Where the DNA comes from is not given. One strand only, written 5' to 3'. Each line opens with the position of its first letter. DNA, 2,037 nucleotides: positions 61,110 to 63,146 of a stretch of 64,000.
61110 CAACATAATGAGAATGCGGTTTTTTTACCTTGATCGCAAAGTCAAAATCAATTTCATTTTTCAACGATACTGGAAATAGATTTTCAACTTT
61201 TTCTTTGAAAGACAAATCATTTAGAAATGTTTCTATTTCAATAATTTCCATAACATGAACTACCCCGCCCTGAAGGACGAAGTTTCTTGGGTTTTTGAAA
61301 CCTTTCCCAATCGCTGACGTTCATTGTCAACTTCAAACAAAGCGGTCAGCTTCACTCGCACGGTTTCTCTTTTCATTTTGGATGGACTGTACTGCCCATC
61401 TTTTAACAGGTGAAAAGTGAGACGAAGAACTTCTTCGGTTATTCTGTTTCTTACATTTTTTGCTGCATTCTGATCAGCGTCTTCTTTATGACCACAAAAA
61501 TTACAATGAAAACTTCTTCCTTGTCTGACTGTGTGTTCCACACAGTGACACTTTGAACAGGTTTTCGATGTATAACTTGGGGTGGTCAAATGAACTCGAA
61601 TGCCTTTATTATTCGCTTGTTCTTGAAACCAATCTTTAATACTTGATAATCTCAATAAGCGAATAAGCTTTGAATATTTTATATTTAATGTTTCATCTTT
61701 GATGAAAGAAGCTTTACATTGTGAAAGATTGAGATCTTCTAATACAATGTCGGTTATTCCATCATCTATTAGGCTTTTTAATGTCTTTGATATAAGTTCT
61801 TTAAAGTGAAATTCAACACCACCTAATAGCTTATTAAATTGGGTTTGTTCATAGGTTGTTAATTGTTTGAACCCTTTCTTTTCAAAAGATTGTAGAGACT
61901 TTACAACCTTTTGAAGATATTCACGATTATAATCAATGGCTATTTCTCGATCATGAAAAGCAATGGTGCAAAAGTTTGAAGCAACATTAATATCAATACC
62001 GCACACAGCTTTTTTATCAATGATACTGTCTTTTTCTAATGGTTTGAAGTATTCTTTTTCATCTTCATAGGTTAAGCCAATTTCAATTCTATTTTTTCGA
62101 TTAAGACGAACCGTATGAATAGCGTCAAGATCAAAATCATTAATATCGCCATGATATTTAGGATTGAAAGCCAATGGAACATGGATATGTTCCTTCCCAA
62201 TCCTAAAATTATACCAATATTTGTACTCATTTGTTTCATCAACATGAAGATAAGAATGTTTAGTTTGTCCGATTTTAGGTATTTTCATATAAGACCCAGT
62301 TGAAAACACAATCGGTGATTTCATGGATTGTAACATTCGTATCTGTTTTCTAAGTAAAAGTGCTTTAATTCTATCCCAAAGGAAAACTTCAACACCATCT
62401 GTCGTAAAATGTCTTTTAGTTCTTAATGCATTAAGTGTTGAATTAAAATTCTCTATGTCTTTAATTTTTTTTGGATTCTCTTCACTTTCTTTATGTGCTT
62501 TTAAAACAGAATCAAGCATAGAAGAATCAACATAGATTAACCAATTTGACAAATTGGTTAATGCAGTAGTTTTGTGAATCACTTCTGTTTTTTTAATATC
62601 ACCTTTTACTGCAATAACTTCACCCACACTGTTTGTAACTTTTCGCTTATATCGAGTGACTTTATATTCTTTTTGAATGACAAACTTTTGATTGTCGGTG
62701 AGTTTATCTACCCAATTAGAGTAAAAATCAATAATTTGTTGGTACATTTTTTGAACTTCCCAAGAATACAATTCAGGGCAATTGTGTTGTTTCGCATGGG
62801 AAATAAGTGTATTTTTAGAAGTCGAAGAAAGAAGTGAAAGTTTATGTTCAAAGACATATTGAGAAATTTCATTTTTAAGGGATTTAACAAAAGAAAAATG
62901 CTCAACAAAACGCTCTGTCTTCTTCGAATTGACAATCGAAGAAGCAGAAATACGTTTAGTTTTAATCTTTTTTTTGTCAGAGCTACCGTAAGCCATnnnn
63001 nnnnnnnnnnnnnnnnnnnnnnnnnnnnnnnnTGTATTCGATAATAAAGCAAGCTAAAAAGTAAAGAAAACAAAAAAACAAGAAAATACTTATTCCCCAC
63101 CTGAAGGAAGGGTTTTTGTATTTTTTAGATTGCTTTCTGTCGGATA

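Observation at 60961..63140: AT-rich TnpB/Cas12-like RuvC plus zinc-finger gene inside a phage early region, with an inverted-repeat-flanked promoter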

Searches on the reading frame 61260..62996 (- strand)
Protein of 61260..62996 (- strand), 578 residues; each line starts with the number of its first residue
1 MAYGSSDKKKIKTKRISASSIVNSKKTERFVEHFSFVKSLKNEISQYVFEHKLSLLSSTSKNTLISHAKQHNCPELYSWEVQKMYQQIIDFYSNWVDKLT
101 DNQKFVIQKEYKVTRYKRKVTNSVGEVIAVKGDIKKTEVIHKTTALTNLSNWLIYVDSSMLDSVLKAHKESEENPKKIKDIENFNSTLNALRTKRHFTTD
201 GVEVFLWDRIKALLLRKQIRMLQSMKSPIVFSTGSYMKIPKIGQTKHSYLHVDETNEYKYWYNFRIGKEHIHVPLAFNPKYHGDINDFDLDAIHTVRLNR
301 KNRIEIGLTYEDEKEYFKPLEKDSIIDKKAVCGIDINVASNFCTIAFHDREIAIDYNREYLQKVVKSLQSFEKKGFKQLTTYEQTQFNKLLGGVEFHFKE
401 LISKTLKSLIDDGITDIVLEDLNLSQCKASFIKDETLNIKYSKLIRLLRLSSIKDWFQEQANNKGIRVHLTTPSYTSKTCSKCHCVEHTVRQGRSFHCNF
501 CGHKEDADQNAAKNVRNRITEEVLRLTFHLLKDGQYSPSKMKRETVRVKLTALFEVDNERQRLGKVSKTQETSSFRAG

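Call 4: search_protein_families(library=pfam, proteins=[window:61260-62996:-], max_evalue=0.1)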
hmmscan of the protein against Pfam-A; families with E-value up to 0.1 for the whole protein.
window:61260-62996:- (578 aa): 4 families
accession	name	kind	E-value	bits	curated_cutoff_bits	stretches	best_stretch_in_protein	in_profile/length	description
PF07282.18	Cas12f1-like_TNB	-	1.7e-15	57.4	26.3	1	453-515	4-60/60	Cas12f1-like, TNB domain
PF20208.3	ARPP-1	-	0.002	18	27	1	117-197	186-262/297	ARG and Rhodanese-Phosphatase-superfamily-associated Protein domain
PF05129.18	Zn_ribbon_Elf1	-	0.012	16.2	29.8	1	48-99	27-77/79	Transcription elongation factor Elf1 like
PF22849.2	CATSPERE_Ig-like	-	0.034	14.7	28.3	1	448-485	72-109/111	CATSPERE Ig-like domain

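Call 5: search_protein_families(library=ncbifam, proteins=[window:61260-62996:-], max_evalue=0.1)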
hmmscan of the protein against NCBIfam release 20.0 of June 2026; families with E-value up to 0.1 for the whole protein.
window:61260-62996:- (578 aa): 6 families
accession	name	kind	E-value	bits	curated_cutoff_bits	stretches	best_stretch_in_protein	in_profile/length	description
NF040570.1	guided_TnpB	subfamily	6.4e-21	75.1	100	1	99-518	7-389/389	RNA-guided endonuclease TnpB family protein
NF049972.1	CRISPR_Cas12f2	exception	1.3e-12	47.3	450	1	327-519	324-519/524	type V CRISPR-associated effector Cas12f2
NF038281.1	IS200_TnpB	exception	2.7e-08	33.3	425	1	295-518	149-358/360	IS200/IS605 family element RNA-guided endonuclease TnpB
NF038280.1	IS607_TnpB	exception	3.3e-08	32.9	350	1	415-522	292-395/431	IS607 family element RNA-guided endonuclease TnpB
TIGR01766.2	TIGR01766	domain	4.5e-05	23.9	32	1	402-477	12-82/82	IS200/IS605 family accessory protein TnpB-related protein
NF001645.0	PRK00420.1-2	equivalog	0.011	15.8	162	1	477-534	24-79/106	hypothetical protein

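Call 6: search_protein_families(library=phrogs, proteins=[window:61260-62996:-], max_evalue=0.01)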
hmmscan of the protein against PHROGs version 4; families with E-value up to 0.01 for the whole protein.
window:61260-62996:- (578 aa): 4 families
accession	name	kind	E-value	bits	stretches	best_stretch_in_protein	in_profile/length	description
phrog_506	-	integration and excision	1.2e-21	78.3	1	237-526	99-371/403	transposase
phrog_12300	-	integration and excision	1.3e-16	61.7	1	329-524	59-245/286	transposase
phrog_16792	-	unknown function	1.5e-10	42.6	1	398-518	41-156/180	-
phrog_17087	-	unknown function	5.5e-06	27.6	1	402-520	22-133/141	-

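Call 8: search_dna_similar(query=window:61260-62996:-, collection=phages, mode=protein, max_rows=40)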
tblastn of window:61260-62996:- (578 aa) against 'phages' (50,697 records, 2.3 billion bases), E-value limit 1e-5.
Records with a match: 5; places in all: 5; records where one place covers at least 80% of the query: 0.
Best place of each record, by identity: <60% 5.
By first word of the organism name: Thermus 3; Nitratidesulfovibrio 1; Desulfovibrio 1.
By host as written in the record: Thermus thermophilus HB27 2; Thermus thermophilus HB8 1; Nitratidesulfovibrio vulgaris ATCC7757 (synonym: Desulfovibtio vulgaris) 1; Desulfovibrio vulgaris ATCC 7757 1.
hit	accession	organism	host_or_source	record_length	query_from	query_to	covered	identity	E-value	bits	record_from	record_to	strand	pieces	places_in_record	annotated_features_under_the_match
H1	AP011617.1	Thermus phage TMA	Thermus thermophilus HB27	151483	269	518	43%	22.7%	2e-7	61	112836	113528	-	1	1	transposase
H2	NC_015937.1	Thermus phage TMA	Thermus thermophilus HB27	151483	269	518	43%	22.7%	2e-7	61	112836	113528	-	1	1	transposase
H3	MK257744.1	Thermus phage YS40_Isch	Thermus thermophilus HB8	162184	331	517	32%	28.0%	3e-6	57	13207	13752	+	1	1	IS200/IS605 family transposase ISCsa5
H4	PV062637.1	Nitratidesulfovibrio phage SRB7757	Nitratidesulfovibrio vulgaris ATCC7757 ...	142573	455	518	11%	46.9%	3e-10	69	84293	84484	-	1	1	record has no annotation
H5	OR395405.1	Desulfovibrio phage 7757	Desulfovibrio vulgaris ATCC 7757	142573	455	518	11%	46.9%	3e-10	69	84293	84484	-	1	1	record has no annotation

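Call 13: find_homologous_proteins(query=window:61260-62996:-)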
Query window:61260-62996:- (578 aa): 99 proteins with E <= 0.001 among 8000 candidates.
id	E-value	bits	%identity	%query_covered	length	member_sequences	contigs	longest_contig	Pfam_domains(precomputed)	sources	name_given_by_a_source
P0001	0.0e+0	1294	100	100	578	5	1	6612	PF07282.19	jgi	jgi:IS605 OrfB family transposase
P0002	0.0e+0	1194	90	100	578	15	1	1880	PF07282.19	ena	-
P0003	0.0e+0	1186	90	100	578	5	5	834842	PF07282.19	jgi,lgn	jgi:IS605 OrfB family transposase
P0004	0.0e+0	1128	85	100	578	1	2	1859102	PF07282.19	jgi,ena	-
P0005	0.0e+0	1122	85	100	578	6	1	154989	PF07282.19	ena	-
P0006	0.0e+0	1108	84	100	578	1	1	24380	PF07282.19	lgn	-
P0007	0.0e+0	1085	82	100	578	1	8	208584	PF07282.19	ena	-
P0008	3.0e-296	1001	78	100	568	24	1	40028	PF07282.19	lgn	-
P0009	7.4e-290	980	77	100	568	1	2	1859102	PF07282.19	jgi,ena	-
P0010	8.7e-253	858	68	100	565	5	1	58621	PF07282.19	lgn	-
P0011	1.6e-252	857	68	100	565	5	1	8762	PF07282.19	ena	-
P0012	9.1e-250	848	67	100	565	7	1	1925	PF07282.19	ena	-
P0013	1.4e-246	838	67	100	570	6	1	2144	PF07282.19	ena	-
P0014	1.9e-245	834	65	100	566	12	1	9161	PF07282.19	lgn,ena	-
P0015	1.9e-245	834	67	100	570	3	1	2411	PF07282.19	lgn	-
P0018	7.3e-242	822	66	100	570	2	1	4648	PF07282.19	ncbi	-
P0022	1.2e-203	696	57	100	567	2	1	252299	PF07282.19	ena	-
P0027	1.8e-183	629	53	100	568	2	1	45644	PF07282.19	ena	-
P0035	5.6e-148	512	47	96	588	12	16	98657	PF07282.19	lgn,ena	-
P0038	7.4e-130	452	45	97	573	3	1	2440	PF07282.19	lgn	-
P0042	6.4e-72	261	34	91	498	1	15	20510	PF07282.19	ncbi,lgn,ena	-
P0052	9.8e-55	204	33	85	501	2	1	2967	PF07282.19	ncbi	-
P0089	3.2e-24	104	32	49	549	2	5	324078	PF01385.26,PF07282.19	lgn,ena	-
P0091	6.5e-23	99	26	84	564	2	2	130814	PF07282.19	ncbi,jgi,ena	-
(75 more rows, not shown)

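Call 14: find_encoding_contigs(protein=P0003, flank=6000, max_places=6)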
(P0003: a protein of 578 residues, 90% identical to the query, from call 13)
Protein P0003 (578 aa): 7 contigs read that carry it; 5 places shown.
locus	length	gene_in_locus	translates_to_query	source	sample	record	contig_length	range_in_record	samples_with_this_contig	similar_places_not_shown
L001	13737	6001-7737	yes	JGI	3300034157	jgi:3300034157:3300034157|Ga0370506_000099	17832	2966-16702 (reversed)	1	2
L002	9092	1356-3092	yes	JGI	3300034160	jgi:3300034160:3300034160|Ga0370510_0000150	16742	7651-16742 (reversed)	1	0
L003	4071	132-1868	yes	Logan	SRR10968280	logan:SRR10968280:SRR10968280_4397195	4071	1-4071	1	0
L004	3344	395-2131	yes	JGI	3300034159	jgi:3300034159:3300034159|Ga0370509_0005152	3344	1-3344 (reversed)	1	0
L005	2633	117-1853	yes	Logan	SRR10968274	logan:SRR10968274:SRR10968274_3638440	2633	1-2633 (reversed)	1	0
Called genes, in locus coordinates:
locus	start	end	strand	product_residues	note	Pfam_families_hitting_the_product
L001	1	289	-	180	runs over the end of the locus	-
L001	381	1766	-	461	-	-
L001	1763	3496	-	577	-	-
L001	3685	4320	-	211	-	-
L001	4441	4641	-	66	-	-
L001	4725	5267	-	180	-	-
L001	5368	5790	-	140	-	-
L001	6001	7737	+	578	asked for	PF07282:Cas12f1-like_TNB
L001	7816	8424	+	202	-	-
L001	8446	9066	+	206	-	-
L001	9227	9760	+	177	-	-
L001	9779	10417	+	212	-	-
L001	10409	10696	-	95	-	-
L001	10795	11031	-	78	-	-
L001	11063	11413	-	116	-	-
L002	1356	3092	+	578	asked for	PF07282:Cas12f1-like_TNB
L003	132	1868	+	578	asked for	PF07282:Cas12f1-like_TNB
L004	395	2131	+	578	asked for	PF07282:Cas12f1-like_TNB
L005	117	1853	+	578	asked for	PF07282:Cas12f1-like_TNB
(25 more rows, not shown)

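Call 15: find_encoding_contigs(protein=P0004, flank=6000, max_places=4)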
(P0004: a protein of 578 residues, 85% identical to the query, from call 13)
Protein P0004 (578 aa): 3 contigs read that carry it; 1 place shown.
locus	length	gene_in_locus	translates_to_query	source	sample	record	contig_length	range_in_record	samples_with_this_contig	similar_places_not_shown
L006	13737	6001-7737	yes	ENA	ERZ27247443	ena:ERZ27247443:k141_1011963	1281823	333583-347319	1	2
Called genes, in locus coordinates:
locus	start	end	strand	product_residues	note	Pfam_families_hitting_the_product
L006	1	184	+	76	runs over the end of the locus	-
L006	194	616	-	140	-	-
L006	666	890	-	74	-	-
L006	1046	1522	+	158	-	-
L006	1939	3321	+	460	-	-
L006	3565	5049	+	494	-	PF13203:DUF2201_N, PF09967:DUF2201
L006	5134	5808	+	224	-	-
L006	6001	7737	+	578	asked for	PF07282:Cas12f1-like_TNB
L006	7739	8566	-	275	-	-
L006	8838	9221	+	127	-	-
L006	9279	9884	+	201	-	-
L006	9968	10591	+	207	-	-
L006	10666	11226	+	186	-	PF08719:NADAR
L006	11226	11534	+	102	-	PF14216:DUF4326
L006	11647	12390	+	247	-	-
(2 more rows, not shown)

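Call 16: find_encoding_contigs(protein=P0001, flank=6000, max_places=4)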
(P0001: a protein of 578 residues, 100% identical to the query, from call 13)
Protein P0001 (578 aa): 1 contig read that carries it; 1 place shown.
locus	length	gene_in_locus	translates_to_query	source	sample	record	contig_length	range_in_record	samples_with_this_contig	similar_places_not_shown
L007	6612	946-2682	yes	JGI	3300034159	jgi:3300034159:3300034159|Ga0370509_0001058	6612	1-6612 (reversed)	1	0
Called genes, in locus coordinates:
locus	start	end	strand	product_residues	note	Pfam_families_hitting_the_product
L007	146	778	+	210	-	-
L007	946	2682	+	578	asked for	PF07282:Cas12f1-like_TNB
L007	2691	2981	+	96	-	-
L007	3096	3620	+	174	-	-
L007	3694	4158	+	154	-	-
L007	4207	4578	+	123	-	-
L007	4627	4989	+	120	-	-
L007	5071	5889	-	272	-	-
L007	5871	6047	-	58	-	-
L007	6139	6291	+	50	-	-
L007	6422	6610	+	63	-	?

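Call 25: find_related_loci(query=A2, collection=viral_contigs, flank=3000)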
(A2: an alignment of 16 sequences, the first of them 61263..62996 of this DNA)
Query A2 (578 aa) in viral_contigs; peptide patterns used: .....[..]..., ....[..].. (x = any residue, [..] = any of these).
89 stretches matched a pattern; 1 encode a relative of the query (tblastn E <= 1e-3); 1 distinct loci.
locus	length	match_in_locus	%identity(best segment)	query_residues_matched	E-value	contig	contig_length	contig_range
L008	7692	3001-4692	66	1-577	0e+0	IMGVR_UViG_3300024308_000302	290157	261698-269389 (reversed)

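Call 26: find_related_loci(query=A2, collection=genome_contigs, flank=3000)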
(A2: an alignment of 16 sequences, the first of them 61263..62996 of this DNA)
Query A2 (578 aa) in genome_contigs; peptide patterns used: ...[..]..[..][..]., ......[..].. (x = any residue, [..] = any of these).
59 stretches matched a pattern, but none encodes a relative of the query by tblastn (E <= 1e-3).

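Call 27: find_related_loci(query=A2, collection=metagenome_contigs, flank=3000)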
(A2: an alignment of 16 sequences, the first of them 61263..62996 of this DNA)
Query A2 (578 aa) in metagenome_contigs; peptide patterns used: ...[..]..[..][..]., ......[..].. (x = any residue, [..] = any of these).
81 stretches matched a pattern; 11 encode a relative of the query (tblastn E <= 1e-3); 11 distinct loci.
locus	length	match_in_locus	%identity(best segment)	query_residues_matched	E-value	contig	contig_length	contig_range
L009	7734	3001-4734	85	1-578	0e+0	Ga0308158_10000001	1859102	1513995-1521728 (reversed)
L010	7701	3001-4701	77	1-577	0e+0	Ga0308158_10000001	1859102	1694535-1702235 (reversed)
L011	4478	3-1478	87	86-577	0e+0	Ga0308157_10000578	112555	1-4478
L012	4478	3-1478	85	86-577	0e+0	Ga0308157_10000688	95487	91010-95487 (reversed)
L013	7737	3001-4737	85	1-577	0e+0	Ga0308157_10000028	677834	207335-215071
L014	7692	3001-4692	66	1-577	0e+0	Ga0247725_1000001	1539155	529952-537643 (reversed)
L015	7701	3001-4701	57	1-578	0e+0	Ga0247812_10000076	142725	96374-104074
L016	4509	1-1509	58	65-578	0e+0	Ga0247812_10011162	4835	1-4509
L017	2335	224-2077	46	1-577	0e+0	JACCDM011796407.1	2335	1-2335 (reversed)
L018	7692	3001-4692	66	1-577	0e+0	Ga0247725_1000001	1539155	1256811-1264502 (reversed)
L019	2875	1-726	81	335-577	2e-132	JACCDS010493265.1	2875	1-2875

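Call 30: find_encoding_contigs(protein=P0022, flank=3000, max_places=4)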
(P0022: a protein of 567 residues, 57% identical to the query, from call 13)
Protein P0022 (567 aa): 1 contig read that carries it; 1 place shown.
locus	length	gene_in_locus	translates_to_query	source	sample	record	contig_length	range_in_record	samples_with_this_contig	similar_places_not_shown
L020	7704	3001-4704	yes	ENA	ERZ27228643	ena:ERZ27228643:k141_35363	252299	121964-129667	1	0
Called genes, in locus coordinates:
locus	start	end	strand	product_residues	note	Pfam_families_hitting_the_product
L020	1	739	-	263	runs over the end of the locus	-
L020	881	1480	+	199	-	PF07486:Hydrolase_2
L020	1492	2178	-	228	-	-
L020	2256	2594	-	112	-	-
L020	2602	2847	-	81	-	-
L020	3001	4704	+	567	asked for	PF07282:Cas12f1-like_TNB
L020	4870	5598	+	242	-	-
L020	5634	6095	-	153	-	PF02631:RecX_HTH2, PF21981:RecX_HTH3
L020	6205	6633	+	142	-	-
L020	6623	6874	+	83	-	-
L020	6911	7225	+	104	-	-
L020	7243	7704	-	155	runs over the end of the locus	-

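Call 31: find_encoding_contigs(protein=P0035, flank=3000, max_places=8)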
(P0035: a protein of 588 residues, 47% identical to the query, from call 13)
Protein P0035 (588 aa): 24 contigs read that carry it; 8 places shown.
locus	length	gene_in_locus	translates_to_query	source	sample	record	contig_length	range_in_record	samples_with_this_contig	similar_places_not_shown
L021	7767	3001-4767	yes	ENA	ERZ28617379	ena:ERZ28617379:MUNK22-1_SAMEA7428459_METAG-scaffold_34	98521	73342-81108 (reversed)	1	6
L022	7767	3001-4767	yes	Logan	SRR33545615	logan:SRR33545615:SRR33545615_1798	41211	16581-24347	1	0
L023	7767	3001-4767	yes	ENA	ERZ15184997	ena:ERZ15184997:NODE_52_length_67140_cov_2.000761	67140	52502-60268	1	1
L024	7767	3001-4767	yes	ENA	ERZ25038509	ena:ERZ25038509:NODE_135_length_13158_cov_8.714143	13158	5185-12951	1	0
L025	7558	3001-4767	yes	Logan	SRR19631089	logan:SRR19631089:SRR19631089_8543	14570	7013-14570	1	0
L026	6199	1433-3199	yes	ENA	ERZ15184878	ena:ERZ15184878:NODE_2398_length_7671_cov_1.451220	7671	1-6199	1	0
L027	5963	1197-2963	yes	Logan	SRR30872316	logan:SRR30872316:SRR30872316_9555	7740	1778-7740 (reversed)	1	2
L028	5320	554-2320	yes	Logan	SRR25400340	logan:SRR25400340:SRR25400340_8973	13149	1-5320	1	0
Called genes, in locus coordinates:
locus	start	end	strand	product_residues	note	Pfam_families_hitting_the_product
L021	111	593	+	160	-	-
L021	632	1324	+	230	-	-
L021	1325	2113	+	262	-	-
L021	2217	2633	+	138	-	-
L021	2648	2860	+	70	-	-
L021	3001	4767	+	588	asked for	PF07282:Cas12f1-like_TNB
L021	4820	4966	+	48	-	-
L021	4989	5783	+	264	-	-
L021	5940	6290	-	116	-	-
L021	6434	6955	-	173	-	-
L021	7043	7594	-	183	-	-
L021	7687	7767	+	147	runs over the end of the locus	-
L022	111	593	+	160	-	-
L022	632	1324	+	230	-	-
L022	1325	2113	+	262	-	-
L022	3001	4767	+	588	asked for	PF07282:Cas12f1-like_TNB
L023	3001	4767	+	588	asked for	PF07282:Cas12f1-like_TNB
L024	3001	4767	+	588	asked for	PF07282:Cas12f1-like_TNB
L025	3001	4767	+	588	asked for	PF07282:Cas12f1-like_TNB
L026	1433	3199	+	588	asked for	PF07282:Cas12f1-like_TNB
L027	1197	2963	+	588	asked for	PF07282:Cas12f1-like_TNB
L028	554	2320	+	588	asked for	PF07282:Cas12f1-like_TNB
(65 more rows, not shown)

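Call 32: find_encoding_contigs(protein=P0007, flank=3000, max_places=8)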
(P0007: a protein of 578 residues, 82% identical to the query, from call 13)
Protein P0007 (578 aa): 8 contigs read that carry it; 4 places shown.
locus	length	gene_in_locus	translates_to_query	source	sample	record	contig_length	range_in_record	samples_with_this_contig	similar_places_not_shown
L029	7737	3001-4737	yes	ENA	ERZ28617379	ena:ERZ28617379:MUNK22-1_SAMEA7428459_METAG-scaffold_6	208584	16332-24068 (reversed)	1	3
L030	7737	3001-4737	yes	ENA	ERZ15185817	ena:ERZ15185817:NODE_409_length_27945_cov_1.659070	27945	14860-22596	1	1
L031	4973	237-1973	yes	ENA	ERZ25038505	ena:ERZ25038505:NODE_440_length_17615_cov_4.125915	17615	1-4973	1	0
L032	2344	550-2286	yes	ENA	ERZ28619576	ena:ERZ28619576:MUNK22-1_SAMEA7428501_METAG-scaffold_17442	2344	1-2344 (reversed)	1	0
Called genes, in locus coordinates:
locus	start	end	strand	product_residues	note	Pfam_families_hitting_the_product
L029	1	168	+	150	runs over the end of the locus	-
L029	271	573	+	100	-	-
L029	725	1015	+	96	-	-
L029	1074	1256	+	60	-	-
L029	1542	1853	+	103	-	-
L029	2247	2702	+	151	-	-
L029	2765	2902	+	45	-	-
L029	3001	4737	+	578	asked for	PF07282:Cas12f1-like_TNB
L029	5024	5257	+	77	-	-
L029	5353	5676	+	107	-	-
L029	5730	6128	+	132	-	-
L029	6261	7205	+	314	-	-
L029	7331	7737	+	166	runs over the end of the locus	-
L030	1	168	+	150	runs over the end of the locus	-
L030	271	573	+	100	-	-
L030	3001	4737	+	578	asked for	PF07282:Cas12f1-like_TNB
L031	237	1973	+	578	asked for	PF07282:Cas12f1-like_TNB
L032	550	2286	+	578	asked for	PF07282:Cas12f1-like_TNB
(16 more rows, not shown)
